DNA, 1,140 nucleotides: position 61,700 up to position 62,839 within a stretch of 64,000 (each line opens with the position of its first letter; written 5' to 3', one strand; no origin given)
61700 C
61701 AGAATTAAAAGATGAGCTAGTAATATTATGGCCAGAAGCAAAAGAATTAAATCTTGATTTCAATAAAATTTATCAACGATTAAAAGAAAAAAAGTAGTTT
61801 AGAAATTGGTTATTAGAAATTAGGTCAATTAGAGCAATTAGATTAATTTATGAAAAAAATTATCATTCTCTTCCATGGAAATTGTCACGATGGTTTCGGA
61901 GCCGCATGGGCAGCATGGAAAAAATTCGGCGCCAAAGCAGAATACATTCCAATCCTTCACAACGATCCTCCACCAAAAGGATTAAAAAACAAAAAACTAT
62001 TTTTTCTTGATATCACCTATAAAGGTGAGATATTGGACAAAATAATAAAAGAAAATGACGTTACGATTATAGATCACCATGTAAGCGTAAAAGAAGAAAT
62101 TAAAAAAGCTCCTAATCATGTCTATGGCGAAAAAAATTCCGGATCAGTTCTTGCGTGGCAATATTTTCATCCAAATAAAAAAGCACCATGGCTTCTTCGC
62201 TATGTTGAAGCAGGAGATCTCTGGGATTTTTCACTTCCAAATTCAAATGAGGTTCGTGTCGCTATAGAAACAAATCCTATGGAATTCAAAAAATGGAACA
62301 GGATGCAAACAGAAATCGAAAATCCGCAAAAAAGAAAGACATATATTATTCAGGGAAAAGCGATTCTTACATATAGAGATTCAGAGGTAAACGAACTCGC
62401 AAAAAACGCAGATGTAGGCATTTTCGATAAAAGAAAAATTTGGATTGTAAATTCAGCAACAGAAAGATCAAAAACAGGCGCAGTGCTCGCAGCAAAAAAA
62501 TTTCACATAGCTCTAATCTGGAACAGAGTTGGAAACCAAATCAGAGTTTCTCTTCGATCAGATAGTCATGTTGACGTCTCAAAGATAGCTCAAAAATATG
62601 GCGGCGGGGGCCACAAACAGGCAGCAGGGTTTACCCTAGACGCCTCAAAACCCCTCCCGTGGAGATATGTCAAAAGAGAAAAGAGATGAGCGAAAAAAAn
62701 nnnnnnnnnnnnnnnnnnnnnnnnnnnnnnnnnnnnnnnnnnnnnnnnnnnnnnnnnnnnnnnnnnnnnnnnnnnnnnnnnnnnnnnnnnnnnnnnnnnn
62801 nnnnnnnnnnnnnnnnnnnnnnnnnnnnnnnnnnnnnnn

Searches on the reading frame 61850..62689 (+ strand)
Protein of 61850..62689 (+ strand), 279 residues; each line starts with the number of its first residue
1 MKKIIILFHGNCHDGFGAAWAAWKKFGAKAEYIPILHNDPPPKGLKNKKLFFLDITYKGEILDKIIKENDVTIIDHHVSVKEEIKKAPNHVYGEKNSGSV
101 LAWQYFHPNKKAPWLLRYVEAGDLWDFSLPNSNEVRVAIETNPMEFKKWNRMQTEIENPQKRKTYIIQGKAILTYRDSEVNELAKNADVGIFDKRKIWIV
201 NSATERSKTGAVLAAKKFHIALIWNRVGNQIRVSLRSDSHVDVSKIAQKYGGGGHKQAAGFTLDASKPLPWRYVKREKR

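Call 29: find_encoding_contigs(protein=window:61850-62689:+, flank=10000, max_places=3)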
Protein window:61850-62689:+ (279 aa): 6 contigs read that carry it; 3 places shown.
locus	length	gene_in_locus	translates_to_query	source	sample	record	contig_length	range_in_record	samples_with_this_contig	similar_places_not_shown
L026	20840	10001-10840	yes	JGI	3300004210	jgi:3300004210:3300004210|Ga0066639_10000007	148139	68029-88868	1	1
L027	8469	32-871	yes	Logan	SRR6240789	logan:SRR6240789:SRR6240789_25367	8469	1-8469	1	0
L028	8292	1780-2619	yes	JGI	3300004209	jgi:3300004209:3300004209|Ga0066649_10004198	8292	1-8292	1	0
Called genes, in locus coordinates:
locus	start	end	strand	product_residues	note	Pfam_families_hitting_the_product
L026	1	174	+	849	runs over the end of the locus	PF00041:fn3 (faint), PF16655:PhoD_N (faint), PF16656:Pur_ac_phosph_N (faint), PF26232:Fn3_RsgI4 (faint), PF25059:FN3_DSCAM-DSCAML_C (faint), PF23376:Fn3_VIN3 (faint)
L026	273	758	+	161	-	PF00254:FKBP_C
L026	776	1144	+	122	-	PF01588:tRNA_bind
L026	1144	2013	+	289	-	PF00188:CAP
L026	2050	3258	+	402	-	PF22807:TrAA12, PF07995:GSDH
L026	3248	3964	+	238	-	PF00535:Glycos_transf_2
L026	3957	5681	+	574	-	PF02366:PMT, PF13231:PMT_2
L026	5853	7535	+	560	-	PF06418:CTP_synth_N, PF00117:GATase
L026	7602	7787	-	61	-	-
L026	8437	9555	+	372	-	PF00162:PGK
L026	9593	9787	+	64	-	-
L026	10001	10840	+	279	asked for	PF02272:DHHA1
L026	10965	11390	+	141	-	PF00075:RNase_H, PF13456:RVT_3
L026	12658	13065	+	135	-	-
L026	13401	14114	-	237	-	PF03104:DNA_pol_B_exo1, PF13482:RNase_H_2, PF10108:DNA_pol_B_exo2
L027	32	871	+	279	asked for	PF02272:DHHA1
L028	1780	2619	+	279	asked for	PF02272:DHHA1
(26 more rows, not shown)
